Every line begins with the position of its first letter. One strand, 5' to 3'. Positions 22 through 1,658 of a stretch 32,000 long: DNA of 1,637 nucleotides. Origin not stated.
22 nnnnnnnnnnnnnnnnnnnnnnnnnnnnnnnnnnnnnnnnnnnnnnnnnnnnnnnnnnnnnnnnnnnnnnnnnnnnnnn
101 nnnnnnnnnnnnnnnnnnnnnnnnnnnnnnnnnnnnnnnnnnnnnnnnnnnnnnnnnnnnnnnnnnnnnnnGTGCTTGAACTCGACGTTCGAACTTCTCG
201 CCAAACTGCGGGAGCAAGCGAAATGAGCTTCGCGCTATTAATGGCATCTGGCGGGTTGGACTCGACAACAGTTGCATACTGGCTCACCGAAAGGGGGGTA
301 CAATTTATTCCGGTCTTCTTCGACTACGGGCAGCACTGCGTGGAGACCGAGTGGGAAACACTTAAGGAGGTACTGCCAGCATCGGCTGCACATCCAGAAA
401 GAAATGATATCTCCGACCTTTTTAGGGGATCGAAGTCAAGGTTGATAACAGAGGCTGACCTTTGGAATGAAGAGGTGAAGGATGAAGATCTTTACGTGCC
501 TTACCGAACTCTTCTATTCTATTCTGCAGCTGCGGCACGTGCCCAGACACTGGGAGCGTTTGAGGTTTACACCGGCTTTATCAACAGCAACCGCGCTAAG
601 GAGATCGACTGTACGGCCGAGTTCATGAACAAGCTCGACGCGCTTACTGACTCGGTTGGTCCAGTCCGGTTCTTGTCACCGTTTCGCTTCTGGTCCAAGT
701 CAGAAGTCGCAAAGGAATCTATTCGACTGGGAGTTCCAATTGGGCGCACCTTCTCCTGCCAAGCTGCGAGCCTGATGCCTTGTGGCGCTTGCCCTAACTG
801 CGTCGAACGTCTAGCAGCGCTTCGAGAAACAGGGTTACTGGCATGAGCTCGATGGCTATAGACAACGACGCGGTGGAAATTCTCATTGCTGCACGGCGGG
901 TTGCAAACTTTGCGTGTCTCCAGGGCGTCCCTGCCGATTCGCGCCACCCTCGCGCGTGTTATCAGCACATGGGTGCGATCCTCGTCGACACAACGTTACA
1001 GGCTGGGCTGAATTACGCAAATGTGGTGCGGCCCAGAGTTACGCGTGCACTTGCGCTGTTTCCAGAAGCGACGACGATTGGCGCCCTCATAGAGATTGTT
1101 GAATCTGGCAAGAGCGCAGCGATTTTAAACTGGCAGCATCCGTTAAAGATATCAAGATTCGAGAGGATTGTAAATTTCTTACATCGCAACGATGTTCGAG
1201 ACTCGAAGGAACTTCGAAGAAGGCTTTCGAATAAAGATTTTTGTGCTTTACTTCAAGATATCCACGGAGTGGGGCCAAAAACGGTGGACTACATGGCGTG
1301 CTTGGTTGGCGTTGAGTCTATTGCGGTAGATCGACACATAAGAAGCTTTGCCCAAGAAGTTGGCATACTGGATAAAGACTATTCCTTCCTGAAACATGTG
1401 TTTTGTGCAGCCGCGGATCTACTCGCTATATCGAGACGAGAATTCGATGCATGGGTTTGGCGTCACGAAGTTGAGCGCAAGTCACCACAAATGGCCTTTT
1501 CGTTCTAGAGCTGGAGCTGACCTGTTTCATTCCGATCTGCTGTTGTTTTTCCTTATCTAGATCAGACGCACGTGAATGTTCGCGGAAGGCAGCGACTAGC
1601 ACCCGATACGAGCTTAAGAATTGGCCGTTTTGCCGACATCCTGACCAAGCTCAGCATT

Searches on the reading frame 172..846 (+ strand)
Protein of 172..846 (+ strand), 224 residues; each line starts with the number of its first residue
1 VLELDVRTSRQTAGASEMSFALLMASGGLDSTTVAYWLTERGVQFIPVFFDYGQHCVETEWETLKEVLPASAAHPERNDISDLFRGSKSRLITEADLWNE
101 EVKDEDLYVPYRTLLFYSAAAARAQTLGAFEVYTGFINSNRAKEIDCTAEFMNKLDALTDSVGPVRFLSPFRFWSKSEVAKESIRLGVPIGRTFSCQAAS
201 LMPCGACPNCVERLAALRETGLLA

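Call 3: search_protein_families(library=pfam, proteins=[window:172-846:+], max_evalue=0.01)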
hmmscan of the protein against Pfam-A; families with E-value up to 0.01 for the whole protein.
window:172-846:+ (224 aa): 2 families
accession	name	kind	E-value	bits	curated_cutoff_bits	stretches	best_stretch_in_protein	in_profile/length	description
PF06508.19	QueC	-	2.1e-32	112.8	22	1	21-220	2-209/210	Queuosine biosynthesis protein QueC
PF02568.20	ThiI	-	0.0087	16.1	20.5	1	21-59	6-44/197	Thiamine biosynthesis protein (ThiI)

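Call 4: search_protein_families(library=padloc, proteins=[window:172-846:+], max_evalue=0.01)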
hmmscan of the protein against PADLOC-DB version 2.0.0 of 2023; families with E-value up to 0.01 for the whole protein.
window:172-846:+ (224 aa): 1 family
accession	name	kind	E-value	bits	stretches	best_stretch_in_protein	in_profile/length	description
PDLC00911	QueC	-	9.3e-25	85.9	1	18-214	5-182/190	QueC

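Call 5: search_protein_families(library=ncbifam, proteins=[window:172-846:+], max_evalue=0.01)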
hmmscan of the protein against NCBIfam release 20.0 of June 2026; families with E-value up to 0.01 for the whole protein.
window:172-846:+ (224 aa): 3 families
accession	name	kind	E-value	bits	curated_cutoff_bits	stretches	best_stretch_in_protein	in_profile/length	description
TIGR00364.1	TIGR00364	equivalog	7e-26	91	150.3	1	22-213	2-201/201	7-cyano-7-deazaguanine synthase QueC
NF008317.0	PRK11106.1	equivalog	1.1e-07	31.4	378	1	19-217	2-210/231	7-cyano-7-deazaguanine synthase QueC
NF041925.1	QatC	equivalog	0.0062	15.5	280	0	151-220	236-318/398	Qat anti-phage system QueC-like protein QatC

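Call 81: search_protein_families(library=phrogs, proteins=[window:172-846:+], max_evalue=0.001)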
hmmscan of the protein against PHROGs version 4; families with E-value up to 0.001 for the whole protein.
window:172-846:+ (224 aa): 2 families
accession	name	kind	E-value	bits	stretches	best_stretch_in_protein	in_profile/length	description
phrog_1550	-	moron, auxiliary metabolic gene and host takeover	1.2e-38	134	1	16-221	143-351/418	QueC-like queuosine biosynthesis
phrog_10428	-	other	3.2e-14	53.5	1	16-217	253-460/476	L-glutamine-D-fructose-6-phosphate aminotransferase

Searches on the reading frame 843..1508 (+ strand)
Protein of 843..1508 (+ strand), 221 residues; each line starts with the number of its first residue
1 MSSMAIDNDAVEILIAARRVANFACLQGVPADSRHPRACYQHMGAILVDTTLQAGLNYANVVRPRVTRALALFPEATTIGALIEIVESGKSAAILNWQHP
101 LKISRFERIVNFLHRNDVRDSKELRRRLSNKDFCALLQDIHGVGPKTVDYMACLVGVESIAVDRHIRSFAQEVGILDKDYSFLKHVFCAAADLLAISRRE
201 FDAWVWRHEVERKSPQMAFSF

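Call 3: search_protein_families(library=pfam, proteins=[window:843-1508:+], max_evalue=0.01)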
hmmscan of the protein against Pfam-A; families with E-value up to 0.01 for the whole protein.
window:843-1508:+ (221 aa): 0 families

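Call 4: search_protein_families(library=padloc, proteins=[window:843-1508:+], max_evalue=0.01)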
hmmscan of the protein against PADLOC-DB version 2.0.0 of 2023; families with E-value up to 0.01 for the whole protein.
window:843-1508:+ (221 aa): 1 family
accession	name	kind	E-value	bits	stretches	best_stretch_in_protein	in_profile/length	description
PDLC00910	OGG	-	2.2e-06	25.5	1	71-215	73-208/215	OGG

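Call 5: search_protein_families(library=ncbifam, proteins=[window:843-1508:+], max_evalue=0.01)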
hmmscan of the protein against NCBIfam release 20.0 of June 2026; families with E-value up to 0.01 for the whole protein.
window:843-1508:+ (221 aa): 0 families

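Call 81: search_protein_families(library=phrogs, proteins=[window:843-1508:+], max_evalue=0.001)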
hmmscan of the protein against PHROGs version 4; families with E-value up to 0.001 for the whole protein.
window:843-1508:+ (221 aa): 0 families
